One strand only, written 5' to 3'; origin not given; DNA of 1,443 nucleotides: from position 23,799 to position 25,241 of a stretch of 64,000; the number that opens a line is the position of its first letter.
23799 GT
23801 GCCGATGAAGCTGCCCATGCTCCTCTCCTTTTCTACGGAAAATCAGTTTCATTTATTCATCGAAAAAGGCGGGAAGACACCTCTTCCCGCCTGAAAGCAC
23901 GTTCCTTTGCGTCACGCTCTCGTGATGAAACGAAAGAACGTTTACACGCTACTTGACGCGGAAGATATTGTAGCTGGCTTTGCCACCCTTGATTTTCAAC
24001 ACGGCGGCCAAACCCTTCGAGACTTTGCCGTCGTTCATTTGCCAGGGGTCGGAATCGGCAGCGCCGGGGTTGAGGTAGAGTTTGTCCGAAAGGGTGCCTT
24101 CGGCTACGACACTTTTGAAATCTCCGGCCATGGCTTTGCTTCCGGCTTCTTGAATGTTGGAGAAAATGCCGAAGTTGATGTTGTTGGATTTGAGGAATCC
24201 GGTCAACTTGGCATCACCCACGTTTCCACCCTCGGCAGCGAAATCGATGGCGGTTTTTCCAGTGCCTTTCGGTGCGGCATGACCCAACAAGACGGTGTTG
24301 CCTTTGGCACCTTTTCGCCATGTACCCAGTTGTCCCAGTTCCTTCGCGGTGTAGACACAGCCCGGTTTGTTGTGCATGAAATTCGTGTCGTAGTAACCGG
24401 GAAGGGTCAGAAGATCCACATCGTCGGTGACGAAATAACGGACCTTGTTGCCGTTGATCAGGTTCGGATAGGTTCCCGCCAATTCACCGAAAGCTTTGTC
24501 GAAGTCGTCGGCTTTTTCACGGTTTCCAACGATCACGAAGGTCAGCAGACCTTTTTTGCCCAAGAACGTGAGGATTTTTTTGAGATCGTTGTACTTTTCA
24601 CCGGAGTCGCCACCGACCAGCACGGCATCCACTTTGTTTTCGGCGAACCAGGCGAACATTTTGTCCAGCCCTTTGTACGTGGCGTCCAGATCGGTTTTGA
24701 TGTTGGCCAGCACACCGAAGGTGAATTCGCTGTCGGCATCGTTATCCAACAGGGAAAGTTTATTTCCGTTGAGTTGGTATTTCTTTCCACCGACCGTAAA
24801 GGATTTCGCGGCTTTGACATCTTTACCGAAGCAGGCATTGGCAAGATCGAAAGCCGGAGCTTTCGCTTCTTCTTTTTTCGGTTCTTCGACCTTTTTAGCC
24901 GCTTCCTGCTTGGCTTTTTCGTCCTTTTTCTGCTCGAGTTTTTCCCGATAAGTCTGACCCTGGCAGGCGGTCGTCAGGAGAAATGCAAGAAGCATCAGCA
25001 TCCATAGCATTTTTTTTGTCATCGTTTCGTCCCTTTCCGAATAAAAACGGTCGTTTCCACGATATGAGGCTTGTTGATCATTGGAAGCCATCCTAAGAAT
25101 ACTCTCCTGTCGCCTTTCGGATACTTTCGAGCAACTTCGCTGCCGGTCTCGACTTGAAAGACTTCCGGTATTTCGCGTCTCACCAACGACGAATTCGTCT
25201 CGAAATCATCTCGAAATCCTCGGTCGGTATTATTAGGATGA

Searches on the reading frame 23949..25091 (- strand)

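Call 10: search_protein_families(library=pfam, proteins=[window:23949-25091:-], max_evalue=0.01)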
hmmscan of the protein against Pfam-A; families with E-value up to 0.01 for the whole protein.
window:23949-25091:- (380 aa): 1 family
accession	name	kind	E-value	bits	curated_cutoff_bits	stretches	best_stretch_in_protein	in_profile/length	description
PF00149.33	Metallophos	-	0.00025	21.9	21.5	1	137-285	13-170/191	Calcineurin-like phosphoesterase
